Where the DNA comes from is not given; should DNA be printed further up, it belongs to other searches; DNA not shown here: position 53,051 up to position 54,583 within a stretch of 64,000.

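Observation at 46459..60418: Undescribed GntR-controlled catabolic island: TRAP uptake, tandem Rid pair, class III aminotransferase, DRE-TIM aldolase, creatininase, SMP-30 lactonase, ADP-forming acyl-CoA synthetase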

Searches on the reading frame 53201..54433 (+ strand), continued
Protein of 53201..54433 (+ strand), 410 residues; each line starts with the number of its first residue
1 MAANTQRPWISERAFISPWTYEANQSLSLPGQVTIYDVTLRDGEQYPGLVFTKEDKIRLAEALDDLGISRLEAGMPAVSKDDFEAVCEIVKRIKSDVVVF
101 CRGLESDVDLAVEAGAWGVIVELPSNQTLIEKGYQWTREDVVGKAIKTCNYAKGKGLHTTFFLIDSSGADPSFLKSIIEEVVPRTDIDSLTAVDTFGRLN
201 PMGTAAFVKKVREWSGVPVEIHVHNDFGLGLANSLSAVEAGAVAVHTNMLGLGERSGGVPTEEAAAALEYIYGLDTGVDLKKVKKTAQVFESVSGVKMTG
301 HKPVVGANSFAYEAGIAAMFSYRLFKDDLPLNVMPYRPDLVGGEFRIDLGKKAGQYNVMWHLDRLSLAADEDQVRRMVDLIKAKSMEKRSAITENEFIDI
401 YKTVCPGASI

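Call 20: search_solved_structures(query=A1, max_evalue=0.00001, show_alignments=5)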
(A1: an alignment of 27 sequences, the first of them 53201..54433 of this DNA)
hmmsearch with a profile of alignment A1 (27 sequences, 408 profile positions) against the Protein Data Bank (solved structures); distinct sequences matched with E-value up to 0.00001: 36.
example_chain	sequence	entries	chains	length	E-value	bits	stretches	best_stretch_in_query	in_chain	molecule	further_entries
6ktq_A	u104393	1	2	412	3.7e-67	230.3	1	28-384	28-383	Homocitrate synthase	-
3rmj_A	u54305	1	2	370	8e-57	196.3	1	28-377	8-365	2-isopropylmalate synthase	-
3eeg_A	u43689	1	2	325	2e-55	191.7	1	27-317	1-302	2-isopropylmalate synthase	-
6e1j_A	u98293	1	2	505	4.7e-53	183.9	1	27-401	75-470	2-isopropylmalate synthase, A genome specific 1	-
3ivs_A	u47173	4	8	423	5.6e-45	157.3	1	32-403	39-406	Homocitrate synthase, mitochondrial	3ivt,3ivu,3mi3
3ewb_X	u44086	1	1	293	6.9e-44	153.7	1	31-300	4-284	2-isopropylmalate synthase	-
2ztj_A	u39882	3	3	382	6.6e-41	143.9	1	34-404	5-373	Homocitrate synthase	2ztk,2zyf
3a9i_A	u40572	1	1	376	7.4e-41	143.7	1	34-403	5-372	Homocitrate synthase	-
3ble_A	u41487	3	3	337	5.2e-39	137.6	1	23-318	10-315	Citramalate synthase from Leptospira interrogans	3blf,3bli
4ov4_A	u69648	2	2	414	2.3e-35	125.6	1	29-403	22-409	2-isopropylmalate synthase | isopropylmalate synthase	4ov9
2nx9_A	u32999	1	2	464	3.5e-16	62.4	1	178-294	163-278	Oxaloacetate decarboxylase 2, subunit alpha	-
8ih7_A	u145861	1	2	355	1.3e-14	57.2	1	28-288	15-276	4-hydroxy-2-oxovalerate aldolase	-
1ydo_A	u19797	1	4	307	2.1e-13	53.3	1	29-307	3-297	HMG-CoA Lyase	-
4jn6_A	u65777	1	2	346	3.8e-13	52.4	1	146-288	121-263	4-hydroxy-2-oxovalerate aldolase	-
2cw6_A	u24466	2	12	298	9.5e-13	51.1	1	29-290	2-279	Hydroxymethylglutaryl-CoA lyase, mitochondrial | Hydroxymethylglutaryl-CoA lyase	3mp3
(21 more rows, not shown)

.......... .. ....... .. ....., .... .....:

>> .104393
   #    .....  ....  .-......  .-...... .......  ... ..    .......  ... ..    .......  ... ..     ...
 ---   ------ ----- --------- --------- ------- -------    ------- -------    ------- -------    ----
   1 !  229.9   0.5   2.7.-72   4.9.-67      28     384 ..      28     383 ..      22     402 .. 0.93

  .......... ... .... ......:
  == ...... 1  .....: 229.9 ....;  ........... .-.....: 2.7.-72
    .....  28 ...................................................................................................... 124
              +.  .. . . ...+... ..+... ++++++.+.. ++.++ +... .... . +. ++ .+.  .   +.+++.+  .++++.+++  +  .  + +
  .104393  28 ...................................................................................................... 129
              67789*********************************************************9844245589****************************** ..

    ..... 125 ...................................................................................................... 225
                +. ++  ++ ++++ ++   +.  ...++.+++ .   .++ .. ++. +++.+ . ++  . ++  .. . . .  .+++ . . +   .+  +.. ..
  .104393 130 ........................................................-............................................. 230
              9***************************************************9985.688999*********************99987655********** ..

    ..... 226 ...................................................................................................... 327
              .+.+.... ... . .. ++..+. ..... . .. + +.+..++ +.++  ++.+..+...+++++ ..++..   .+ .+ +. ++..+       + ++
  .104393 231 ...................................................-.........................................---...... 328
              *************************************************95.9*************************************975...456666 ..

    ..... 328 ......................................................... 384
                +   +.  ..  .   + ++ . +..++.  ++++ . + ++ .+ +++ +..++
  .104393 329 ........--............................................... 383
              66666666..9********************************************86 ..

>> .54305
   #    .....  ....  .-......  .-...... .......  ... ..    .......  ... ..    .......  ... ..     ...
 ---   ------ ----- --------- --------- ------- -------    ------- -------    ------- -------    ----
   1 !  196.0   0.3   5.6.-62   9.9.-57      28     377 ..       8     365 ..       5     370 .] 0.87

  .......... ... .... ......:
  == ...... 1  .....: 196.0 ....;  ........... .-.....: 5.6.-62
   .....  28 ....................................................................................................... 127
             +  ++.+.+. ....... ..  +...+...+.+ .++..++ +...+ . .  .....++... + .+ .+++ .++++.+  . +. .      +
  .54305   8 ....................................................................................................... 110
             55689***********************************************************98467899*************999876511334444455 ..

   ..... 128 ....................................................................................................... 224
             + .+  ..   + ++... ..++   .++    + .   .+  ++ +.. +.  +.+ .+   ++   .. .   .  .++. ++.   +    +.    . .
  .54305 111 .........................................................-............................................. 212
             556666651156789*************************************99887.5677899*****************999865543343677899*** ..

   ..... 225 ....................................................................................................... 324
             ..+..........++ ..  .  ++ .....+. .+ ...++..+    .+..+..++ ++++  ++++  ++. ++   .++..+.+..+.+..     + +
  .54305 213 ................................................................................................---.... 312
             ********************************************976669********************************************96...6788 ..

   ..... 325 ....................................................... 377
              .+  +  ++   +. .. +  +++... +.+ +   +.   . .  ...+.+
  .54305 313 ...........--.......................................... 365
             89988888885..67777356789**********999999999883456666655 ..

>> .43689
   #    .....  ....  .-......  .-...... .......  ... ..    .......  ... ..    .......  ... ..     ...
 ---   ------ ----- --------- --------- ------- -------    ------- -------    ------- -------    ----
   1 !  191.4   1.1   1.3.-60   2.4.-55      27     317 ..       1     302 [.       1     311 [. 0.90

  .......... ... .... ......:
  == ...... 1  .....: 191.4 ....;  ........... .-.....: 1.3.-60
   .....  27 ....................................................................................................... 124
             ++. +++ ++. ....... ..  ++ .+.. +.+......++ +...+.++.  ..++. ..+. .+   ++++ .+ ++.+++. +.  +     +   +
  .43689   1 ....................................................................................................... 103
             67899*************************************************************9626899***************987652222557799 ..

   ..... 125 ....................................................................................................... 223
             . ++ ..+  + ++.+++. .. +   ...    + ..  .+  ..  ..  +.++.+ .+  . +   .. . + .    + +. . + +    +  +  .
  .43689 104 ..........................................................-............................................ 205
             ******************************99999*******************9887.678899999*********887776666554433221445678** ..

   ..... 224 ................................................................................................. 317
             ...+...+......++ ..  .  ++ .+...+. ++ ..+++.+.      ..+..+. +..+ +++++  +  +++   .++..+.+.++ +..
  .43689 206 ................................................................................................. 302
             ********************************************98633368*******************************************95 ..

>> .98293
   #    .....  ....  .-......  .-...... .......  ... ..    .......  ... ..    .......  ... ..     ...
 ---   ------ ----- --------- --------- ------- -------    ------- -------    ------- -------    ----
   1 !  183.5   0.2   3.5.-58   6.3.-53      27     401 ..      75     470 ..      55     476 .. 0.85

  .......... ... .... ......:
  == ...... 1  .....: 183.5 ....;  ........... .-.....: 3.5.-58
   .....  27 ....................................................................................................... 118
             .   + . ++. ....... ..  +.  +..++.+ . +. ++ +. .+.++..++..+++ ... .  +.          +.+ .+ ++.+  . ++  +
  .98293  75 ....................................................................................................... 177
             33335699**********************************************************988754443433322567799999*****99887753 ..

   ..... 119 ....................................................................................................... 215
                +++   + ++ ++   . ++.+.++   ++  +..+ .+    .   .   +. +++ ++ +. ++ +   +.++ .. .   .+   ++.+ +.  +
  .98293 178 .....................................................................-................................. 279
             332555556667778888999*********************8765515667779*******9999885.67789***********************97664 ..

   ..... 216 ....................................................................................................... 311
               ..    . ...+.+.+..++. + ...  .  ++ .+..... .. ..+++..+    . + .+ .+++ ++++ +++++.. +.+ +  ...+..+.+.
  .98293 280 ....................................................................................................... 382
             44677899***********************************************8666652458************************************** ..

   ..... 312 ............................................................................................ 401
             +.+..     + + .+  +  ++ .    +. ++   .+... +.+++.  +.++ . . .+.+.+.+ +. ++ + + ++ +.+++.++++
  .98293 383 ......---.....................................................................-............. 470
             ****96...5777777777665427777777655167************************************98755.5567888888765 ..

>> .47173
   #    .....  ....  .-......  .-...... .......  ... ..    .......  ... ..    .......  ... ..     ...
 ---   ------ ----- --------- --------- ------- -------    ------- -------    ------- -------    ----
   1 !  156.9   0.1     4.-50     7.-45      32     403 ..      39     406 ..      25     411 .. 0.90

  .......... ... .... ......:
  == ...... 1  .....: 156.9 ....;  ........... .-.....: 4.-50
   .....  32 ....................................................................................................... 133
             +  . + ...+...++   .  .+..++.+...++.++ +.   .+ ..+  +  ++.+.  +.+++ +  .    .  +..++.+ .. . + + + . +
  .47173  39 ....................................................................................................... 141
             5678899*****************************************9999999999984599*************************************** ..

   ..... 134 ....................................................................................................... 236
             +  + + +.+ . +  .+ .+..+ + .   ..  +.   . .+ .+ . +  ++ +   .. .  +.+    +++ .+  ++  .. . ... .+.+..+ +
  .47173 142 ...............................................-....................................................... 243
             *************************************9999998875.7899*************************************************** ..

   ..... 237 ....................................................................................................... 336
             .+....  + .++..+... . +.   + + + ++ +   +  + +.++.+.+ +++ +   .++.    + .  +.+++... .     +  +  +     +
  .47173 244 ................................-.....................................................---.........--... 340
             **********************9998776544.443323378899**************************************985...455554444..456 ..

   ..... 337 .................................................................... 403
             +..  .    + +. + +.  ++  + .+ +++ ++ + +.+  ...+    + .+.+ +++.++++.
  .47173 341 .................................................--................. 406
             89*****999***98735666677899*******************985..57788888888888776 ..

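Call 22: find_related_loci(query=A1, collection=metagenome_contigs, flank=10000)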
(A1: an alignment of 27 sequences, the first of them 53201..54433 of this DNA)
Query A1 (410 aa) in metagenome_contigs; peptide patterns used: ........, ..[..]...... (x = any residue, [..] = any of these).
600 stretches matched a pattern (row limit reached: there are more); 366 encode a relative of the query (tblastn E <= 1e-3); the best 80 are kept; 79 distinct loci.
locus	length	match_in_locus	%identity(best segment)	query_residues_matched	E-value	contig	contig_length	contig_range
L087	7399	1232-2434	72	5-404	0e+0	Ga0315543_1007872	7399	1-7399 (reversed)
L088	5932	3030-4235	72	3-404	0e+0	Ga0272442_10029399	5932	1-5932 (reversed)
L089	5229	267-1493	68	1-408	0e+0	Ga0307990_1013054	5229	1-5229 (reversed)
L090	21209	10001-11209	69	6-407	0e+0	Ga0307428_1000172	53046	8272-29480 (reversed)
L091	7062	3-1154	71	22-405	0e+0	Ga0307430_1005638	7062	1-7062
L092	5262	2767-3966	65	6-405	0e+0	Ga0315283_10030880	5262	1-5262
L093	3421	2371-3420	73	1-350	0e+0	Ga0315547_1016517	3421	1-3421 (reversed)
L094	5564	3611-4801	65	7-402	0e+0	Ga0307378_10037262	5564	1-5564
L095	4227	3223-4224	67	6-339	3e-166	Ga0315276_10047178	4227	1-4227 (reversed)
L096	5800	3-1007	69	71-404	7e-163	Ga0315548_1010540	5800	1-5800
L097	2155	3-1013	64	72-407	5e-161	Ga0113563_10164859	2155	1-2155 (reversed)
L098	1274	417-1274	66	6-291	8e-148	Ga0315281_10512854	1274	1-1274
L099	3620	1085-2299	47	6-404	3e-130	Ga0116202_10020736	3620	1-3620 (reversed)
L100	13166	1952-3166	46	1-402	8e-124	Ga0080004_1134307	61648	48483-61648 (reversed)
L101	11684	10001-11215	46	1-402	6e-124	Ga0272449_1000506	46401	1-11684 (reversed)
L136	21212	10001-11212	34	5-404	7e-78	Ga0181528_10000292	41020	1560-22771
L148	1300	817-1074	74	6-91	6e-40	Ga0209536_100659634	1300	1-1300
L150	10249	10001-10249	77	1-83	1e-36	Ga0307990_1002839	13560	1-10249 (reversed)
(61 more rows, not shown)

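Call 24: search_protein_families(library=ncbifam, proteins=[L001:11261-13324:+, L092:4029-5261:+], max_evalue=0.00001)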
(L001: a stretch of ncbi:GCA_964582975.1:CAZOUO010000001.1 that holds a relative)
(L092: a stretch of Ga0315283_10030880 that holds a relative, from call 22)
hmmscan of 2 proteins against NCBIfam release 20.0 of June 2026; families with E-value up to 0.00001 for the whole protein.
L001:11261-13324:+ (687 aa): 6 families
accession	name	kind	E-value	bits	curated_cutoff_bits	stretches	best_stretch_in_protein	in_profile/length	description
NF045492.1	HydPropCoALig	equivalog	1.2e-240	800.7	1300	1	5-675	25-697/700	3-hydroxypropionate--CoA ligase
NF045494.1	AcCoALig_Archglob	equivalog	2.2e-164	548.4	1200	1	3-665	7-653/665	acetate--CoA ligase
NF045493.1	HydDutCoALig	equivalog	1.8e-136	456.5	1300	2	230-639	5-414/698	4-hydroxybutyrate--CoA ligase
TIGR02717.1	AcCoA-syn-alpha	equivalog_domain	1.8e-124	415.8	567.15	1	229-662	2-434/447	acetate--CoA ligase alpha subunit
NF004230.0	PRK05678.1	equivalog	6e-10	38.8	336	1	275-482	47-249/291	succinate--CoA ligase subunit alpha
TIGR01019.1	sucCoAalpha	subfamily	4.9e-09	36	353.2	1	275-509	45-278/286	succinate--CoA ligase subunit alpha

L092:4029-5261:+ (411 aa): 8 families
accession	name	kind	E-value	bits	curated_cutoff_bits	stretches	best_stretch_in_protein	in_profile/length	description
NF045494.1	AcCoALig_Archglob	equivalog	8.9e-92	308.5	1200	1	21-411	2-372/665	acetate--CoA ligase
NF045492.1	HydPropCoALig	equivalog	1.7e-79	268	1300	1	7-399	4-390/700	3-hydroxypropionate--CoA ligase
NF045493.1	HydDutCoALig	equivalog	2.8e-72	244.4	1300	2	5-219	468-689/698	4-hydroxybutyrate--CoA ligase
TIGR02717.1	AcCoA-syn-alpha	equivalog_domain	1.8e-41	142.3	567.15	1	259-411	3-154/447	acetate--CoA ligase alpha subunit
NF001913.0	PRK00696.1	equivalog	2.1e-09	36.9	370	1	22-228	3-219/388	ADP-forming succinate--CoA ligase subunit beta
TIGR01016.1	sucCoAbeta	subfamily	9.8e-08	31.3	375.55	1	22-226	3-217/386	succinate-CoA ligase subunit beta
NF010623.0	PRK14016.1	subfamily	8.7e-07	27.4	877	1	27-90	218-276/871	cyanophycin synthetase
TIGR02068.2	cya_phycin_syn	equivalog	7e-06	24.3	850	0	26-92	216-277/862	cyanophycin synthetase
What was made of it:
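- The L001 partner scores 800 bits against the 3-hydroxypropionate-CoA ligase model (call 24). The window's ACD resembles acetate-CoA ligase (call 24).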
